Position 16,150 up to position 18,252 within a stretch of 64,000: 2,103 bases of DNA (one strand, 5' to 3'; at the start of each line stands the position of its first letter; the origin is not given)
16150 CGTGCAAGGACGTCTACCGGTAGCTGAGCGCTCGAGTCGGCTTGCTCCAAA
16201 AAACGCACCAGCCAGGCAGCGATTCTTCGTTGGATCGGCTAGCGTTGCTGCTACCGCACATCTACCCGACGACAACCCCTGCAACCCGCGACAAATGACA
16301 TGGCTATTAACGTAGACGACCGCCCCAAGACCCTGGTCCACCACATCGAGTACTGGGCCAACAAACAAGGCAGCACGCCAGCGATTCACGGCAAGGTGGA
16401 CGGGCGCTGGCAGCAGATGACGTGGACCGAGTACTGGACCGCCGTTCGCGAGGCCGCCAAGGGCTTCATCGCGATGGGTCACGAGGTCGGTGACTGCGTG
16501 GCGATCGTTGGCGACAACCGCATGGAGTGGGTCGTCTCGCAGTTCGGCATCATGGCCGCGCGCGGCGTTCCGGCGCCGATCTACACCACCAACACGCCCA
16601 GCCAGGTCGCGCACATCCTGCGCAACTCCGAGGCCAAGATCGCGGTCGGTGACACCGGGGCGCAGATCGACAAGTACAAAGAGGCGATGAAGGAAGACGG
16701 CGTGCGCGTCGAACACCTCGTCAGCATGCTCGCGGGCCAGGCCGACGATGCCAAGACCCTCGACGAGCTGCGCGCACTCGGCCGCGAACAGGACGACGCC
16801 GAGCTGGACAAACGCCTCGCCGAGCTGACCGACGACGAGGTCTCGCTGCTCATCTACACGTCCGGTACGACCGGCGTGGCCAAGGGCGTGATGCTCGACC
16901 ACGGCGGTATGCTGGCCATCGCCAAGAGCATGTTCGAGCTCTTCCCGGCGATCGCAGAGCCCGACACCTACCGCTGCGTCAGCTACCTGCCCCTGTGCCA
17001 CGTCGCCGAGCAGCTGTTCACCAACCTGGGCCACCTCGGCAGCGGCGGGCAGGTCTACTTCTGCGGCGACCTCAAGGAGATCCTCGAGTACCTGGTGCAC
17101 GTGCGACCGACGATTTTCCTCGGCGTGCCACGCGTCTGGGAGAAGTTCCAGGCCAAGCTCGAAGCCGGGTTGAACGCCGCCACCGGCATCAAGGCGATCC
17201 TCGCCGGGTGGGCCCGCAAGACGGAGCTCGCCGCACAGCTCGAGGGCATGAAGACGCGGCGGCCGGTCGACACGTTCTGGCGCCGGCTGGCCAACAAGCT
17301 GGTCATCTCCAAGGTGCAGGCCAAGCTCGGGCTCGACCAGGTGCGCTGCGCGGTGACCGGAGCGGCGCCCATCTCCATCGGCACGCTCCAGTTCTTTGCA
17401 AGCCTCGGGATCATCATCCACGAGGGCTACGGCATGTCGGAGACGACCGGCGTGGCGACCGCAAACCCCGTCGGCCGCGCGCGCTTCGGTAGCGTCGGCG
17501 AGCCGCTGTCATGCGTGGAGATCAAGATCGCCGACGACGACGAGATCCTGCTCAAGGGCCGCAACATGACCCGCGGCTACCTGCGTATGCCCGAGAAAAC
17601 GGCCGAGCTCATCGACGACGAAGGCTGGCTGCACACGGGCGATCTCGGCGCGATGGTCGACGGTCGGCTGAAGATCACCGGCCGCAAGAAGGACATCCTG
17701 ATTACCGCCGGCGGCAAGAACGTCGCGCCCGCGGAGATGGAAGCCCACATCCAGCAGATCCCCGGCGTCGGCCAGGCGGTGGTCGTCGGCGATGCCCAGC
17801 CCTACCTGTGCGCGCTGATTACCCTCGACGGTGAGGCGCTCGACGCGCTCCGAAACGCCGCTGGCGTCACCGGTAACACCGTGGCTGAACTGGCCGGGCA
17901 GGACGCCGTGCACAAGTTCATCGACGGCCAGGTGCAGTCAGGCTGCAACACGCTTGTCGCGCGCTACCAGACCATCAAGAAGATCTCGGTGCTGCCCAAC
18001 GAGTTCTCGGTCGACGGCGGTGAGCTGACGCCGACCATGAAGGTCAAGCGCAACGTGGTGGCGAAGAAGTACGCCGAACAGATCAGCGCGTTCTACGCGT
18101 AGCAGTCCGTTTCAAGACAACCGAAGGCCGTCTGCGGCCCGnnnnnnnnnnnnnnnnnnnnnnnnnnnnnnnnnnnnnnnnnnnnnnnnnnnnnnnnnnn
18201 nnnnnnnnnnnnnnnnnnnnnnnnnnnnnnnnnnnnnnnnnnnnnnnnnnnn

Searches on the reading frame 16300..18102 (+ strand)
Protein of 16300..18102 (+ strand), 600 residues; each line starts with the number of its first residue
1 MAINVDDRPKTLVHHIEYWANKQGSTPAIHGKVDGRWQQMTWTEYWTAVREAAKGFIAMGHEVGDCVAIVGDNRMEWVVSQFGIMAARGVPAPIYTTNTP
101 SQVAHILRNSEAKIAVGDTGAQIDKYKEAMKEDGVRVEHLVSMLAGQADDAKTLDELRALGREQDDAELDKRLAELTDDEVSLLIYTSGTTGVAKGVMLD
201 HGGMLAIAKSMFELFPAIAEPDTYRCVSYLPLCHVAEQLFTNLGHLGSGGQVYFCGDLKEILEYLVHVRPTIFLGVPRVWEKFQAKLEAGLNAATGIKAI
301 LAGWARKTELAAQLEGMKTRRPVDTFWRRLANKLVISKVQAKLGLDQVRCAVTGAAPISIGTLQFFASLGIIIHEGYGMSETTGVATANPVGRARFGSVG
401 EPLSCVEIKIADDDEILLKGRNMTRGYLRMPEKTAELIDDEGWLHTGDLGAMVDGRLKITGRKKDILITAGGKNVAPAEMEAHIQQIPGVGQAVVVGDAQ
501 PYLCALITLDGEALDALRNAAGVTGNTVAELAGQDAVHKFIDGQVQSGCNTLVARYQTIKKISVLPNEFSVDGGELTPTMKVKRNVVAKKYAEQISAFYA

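Call 5: search_protein_families(library=pfam, proteins=[window:16300-18102:+], max_evalue=0.01)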
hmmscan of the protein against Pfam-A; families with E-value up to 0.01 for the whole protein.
window:16300-18102:+ (600 aa): 2 families
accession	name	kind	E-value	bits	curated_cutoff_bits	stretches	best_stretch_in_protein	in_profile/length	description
PF00501.34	AMP-binding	-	2e-72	244.6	29.9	1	17-428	2-384/384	AMP-binding enzyme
PF23562.2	AMP-binding_C_3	-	1.9e-10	41.6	20.8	1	465-600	2-121/124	AMP-binding enzyme C-terminal domain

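Call 58: search_protein_families(library=ncbifam, proteins=[window:16300-18102:+], max_evalue=0.001)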
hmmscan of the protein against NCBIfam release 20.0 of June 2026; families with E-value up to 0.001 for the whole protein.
window:16300-18102:+ (600 aa): 99 families (the best 25 are shown)
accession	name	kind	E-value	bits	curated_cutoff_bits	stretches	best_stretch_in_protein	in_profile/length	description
NF038343.1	ligase_FadD11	exception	4.8e-119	398.4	950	1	32-600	21-582/585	fatty acid--CoA ligase FadD11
NF005801.1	PRK07656.1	equivalog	5.1e-65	220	657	2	338-498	271-437/500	FadD3 family acyl-CoA ligase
NF004837.0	PRK06187.1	subfamily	5.6e-63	213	476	2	336-498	276-456/531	long-chain-fatty-acid--CoA ligase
NF005702.0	PRK07514.1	subfamily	2e-53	181.5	558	2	323-501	251-437/506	malonyl-CoA synthase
NF004114.0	PRK05605.1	equivalog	3.3e-50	171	766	3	333-499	325-504/575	long-chain-fatty-acid--CoA ligase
NF009232.0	PRK12582.1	subfamily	1e-46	159.5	777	2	5-288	44-335/624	acyl-CoA synthetase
NF041592.1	carboxyl_red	equivalog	5.2e-46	156.9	1300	1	30-599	68-619/1160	carboxylic acid reductase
TIGR01923.1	menE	equivalog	3e-45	154.9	330.15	2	345-498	223-382/442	o-succinylbenzoate--CoA ligase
NF005714.0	PRK07529.1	subfamily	2.2e-44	151.9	632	2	345-498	337-509/640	acyl-CoA synthetase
NF006182.0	PRK08316.1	subfamily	2e-41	142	663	2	38-280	35-271/523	fatty acyl-CoA synthetase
NF009233.0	PRK12583.1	subfamily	5.3e-41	140.6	832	2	375-497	348-483/558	fatty acid CoA ligase family protein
NF005858.0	PRK07787.1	subfamily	2.4e-40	138.4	575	1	59-503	41-413/471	acyl-CoA synthetase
NF005307.0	PRK06839.1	equivalog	2.8e-39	135.1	748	2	334-500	252-429/496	o-succinylbenzoate--CoA ligase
NF002966.0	PRK03640.1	equivalog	7e-39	133.7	556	2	336-499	244-417/483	o-succinylbenzoate--CoA ligase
NF006572.0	PRK09088.1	equivalog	2.9e-36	125.2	696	2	346-500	257-424/491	acyl-CoA synthetase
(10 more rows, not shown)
